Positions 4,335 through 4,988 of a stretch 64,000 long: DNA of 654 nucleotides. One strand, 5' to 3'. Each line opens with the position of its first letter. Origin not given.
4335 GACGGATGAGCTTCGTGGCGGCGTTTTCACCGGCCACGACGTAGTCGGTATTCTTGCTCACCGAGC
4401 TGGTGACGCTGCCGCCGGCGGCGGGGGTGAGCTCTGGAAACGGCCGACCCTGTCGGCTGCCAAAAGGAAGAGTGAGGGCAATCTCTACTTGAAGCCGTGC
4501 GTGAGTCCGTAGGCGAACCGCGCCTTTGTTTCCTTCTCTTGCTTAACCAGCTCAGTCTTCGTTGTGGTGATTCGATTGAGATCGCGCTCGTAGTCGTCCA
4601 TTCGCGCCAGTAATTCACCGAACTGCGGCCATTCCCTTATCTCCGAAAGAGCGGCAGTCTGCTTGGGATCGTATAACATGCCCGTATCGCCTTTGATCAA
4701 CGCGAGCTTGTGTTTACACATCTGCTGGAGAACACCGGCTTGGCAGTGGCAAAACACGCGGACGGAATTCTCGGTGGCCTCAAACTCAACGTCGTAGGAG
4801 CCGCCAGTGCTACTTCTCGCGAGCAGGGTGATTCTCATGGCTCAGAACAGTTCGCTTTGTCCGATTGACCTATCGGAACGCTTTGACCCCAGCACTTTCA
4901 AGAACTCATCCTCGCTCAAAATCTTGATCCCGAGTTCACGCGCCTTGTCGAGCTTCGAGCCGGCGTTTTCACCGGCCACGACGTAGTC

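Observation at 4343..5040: SWIM zinc-finger gene tucked 3 nt behind ligA, with a heterologous replacement of the ligA 3' end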

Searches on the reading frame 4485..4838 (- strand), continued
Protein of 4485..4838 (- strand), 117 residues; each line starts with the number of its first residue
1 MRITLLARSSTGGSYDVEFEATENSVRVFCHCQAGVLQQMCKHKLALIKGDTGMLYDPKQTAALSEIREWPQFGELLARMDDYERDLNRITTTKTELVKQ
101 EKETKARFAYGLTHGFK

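Call 82: find_homologous_proteins(query=A3, max_evalue=0.00001)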
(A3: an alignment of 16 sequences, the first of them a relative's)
Query A3 (16 sequences) (132 aa, profile of the alignment): 249 proteins with E <= 0.00001 among 5286 candidates; the best 120 are listed.
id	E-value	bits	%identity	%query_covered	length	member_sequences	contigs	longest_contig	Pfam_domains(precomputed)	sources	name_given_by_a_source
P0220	3.2e-37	145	44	54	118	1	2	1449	-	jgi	-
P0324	5.9e-36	141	50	55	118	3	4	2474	-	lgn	-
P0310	1.5e-35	140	31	84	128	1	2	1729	-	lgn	-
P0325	3.8e-35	138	28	81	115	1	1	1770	-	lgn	-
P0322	1.6e-34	136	32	75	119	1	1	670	-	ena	-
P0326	8.2e-34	134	46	53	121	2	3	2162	-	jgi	-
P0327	8.9e-34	134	36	87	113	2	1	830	-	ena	-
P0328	1.1e-33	134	34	68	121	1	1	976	-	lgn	-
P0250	1.1e-33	134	28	81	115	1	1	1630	-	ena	-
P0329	5.5e-33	131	42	47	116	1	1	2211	-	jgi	jgi:uncharacterized Zn finger protein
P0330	6.7e-33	131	34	78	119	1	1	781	-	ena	-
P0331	9.7e-33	131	34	76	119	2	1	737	-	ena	-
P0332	1.8e-32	130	36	53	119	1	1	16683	-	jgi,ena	-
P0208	2.0e-32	130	100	100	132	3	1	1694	-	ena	-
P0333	2.1e-32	129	39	54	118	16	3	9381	-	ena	-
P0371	4.7e-31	125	34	81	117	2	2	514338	-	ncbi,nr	ncbi:MAG: hypothetical protein PHR77_15550 [Kiritimatiellae bacterium]|nr:hypothetical protein [Kiri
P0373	5.0e-31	125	42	50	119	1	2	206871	-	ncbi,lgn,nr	ncbi:MAG: hypothetical protein PHQ35_07190 [Phycisphaerae bacterium]|nr:hypothetical protein [Phycis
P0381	9.6e-31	124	37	54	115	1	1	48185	PF04434.23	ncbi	-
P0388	1.6e-30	123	38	54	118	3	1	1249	PF04434.23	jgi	jgi:uncharacterized Zn finger protein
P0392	2.2e-30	123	38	54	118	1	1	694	PF04434.23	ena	-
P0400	4.9e-30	122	38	46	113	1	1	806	PF04434.23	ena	-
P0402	5.1e-30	122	34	54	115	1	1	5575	PF04434.23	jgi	jgi:hypothetical protein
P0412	1.1e-29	121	38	39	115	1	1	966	PF04434.23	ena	-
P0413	1.2e-29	121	31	79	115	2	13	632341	-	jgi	jgi:uncharacterized Zn finger protein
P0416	1.6e-29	120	31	63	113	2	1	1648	PF04434.23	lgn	-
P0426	3.1e-29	119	33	57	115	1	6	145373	PF04434.23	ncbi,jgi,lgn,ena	-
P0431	4.2e-29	119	33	79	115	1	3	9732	PF04434.23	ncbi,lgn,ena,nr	ncbi:MAG: SWIM zinc finger family protein [Planctomycetes bacterium]|nr:SWIM zinc finger family prot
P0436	5.5e-29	118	33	65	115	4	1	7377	PF04434.23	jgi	-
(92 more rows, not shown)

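Call 83: find_encoding_contigs(protein=P0371, flank=3500, max_places=1)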
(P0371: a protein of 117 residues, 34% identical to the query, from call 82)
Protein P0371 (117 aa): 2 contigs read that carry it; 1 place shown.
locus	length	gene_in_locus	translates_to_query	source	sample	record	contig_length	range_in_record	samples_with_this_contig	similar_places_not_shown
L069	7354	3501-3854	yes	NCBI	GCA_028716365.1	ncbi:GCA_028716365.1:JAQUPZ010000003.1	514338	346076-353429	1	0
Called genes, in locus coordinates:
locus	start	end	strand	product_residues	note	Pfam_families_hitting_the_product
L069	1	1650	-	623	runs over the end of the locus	PF07881:Fucose_iso_N1, PF07882:Fucose_iso_N2, PF02952:Fucose_iso_C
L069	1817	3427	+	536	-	PF00370:FGGY_N, PF02782:FGGY_C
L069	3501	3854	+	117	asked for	-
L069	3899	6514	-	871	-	PF22745:Nlig-Ia, PF01653:DNA_ligase_aden, PF12826:HHH_2 (faint), PF03120:OB_DNA_ligase, PF00533:BRCT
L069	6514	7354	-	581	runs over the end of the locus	PF00069:Pkinase, PF03109:ABC1 (faint), PF07714:PK_Tyr_Ser-Thr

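Call 84: find_encoding_contigs(protein=P0373, flank=3500, max_places=1)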
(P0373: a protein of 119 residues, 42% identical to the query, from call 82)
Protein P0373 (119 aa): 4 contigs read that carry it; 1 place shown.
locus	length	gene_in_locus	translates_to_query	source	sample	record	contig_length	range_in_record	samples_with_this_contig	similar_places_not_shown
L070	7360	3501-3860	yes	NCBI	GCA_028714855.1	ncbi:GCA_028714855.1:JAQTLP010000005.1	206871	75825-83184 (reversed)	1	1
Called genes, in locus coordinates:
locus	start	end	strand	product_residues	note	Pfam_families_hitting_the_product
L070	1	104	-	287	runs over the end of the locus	PF00069:Pkinase, PF07714:PK_Tyr_Ser-Thr, PF01163:RIO1 (faint), PF03109:ABC1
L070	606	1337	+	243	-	PF01209:Ubie_methyltran, PF01135:PCMT (weak), PF02353:CMAS, PF13489:Methyltransf_23, PF13847:Methyltransf_31, PF08241:Methyltransf_11, PF08242:Methyltransf_12, PF13649:Methyltransf_25, +5 more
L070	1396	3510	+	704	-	PF22745:Nlig-Ia, PF01653:DNA_ligase_aden, PF03120:OB_DNA_ligase, PF14520:HHH_5 (faint), PF12826:HHH_2, PF00533:BRCT, PF12738:PTCB-BRCT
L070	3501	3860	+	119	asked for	-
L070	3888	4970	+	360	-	PF00383:dCMP_cyt_deam_1, PF14437:MafB19-deam, PF01872:RibD_C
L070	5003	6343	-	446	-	PF27096:UvrC_M, PF02151:UVR (weak), PF08459:UvrC_RNaseH_dom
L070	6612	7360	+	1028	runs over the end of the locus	PF08471:Ribonuc_red_2_N, PF00317:Ribonuc_red_lgN (weak), PF02867:Ribonuc_red_lgC, PF12637:TSCPD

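Call 85: find_encoding_contigs(protein=P0413, flank=3500, max_places=2)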
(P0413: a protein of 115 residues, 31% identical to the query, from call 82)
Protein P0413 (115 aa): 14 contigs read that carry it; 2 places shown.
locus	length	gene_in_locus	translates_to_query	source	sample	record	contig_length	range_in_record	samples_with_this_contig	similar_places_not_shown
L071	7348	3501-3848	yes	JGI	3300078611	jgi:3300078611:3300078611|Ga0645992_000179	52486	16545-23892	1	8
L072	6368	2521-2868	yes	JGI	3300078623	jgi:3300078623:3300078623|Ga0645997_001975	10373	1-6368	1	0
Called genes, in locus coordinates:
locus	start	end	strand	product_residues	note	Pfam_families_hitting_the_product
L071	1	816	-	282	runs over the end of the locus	PF00069:Pkinase, PF07714:PK_Tyr_Ser-Thr, PF01163:RIO1 (weak), PF03109:ABC1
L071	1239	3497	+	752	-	PF22745:Nlig-Ia, PF01653:DNA_ligase_aden, PF03120:OB_DNA_ligase, PF14520:HHH_5 (faint), PF12826:HHH_2, PF00533:BRCT, PF12738:PTCB-BRCT (weak)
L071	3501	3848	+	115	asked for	-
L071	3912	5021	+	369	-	PF00383:dCMP_cyt_deam_1, PF14437:MafB19-deam, PF01872:RibD_C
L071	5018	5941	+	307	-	PF01996:F420_ligase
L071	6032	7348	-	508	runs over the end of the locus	PF01541:GIY-YIG (faint), PF27096:UvrC_M, PF02151:UVR, PF08459:UvrC_RNaseH_dom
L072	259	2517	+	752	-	PF22745:Nlig-Ia, PF01653:DNA_ligase_aden, PF03120:OB_DNA_ligase, PF14520:HHH_5 (faint), PF12826:HHH_2, PF00533:BRCT, PF12738:PTCB-BRCT (weak)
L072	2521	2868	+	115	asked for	-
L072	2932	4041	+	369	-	PF00383:dCMP_cyt_deam_1, PF14437:MafB19-deam, PF01872:RibD_C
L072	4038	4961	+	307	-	PF01996:F420_ligase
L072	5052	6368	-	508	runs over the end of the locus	PF01541:GIY-YIG (faint), PF27096:UvrC_M, PF02151:UVR, PF08459:UvrC_RNaseH_dom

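Call 86: find_encoding_contigs(protein=P0426, flank=3500, max_places=2)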
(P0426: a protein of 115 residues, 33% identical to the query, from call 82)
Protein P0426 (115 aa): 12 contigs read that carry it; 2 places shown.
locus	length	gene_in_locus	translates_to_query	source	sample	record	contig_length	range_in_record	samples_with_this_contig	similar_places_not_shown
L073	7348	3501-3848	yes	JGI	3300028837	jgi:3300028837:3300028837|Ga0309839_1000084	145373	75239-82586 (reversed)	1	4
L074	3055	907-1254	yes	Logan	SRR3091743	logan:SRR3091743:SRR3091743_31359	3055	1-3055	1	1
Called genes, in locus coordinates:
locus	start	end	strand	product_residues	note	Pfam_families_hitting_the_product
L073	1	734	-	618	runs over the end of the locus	PF13490:zf-HC2 (weak)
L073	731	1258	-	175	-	PF04542:Sigma70_r2, PF08281:Sigma70_r4_2, PF04545:Sigma70_r4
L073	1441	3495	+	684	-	PF22745:Nlig-Ia, PF01653:DNA_ligase_aden, PF03120:OB_DNA_ligase, PF14520:HHH_5 (faint), PF12826:HHH_2, PF00533:BRCT, PF12738:PTCB-BRCT (weak)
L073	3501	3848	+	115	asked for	PF04434:SWIM (weak)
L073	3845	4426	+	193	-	-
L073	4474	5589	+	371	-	PF00383:dCMP_cyt_deam_1, PF14437:MafB19-deam, PF01872:RibD_C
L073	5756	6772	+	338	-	PF01208:URO-D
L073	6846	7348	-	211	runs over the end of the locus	-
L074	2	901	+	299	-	?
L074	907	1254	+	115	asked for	PF04434:SWIM (weak)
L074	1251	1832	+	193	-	-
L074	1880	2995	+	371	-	PF00383:dCMP_cyt_deam_1, PF14437:MafB19-deam, PF01872:RibD_C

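Call 91: search_solved_structures(query=A4, max_evalue=1)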
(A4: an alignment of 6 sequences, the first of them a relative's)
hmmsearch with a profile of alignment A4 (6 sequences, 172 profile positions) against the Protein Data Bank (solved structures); distinct sequences matched with E-value up to 1: 1.
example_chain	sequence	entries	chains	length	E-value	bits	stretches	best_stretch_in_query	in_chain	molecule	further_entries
4fu6_A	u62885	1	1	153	0.24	14.3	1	70-102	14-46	PC4 and SFRS1-interacting protein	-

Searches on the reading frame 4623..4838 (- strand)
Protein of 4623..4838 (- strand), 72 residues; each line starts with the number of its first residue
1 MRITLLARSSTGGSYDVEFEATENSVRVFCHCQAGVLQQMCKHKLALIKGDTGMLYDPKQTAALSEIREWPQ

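Call 64: predict_structure(alignment_id=A2)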
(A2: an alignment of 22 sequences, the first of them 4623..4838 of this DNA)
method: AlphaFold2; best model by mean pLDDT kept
length: 72 residues; sequences in the alignment: 22
mean_pLDDT: 91.3   pTM: 0.76
mean pLDDT of the five models: 91.3, 85.8, 85.6, 85.1, 83.1
residues with pLDDT >= 90: 54; 70-90: 18; 50-70: 0; < 50: 0
segments of 3 or more residues with pLDDT < 50: none
pLDDT, mean of each block of 10 residues (from residue 1): 93 91 92 85 92 93 94 87
secondary structure, 60 per line:
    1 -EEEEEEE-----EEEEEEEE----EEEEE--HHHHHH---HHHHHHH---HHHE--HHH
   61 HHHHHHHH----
elements in order: E2-8 E14-21 E26-30 H33-38 H42-48 H58-68
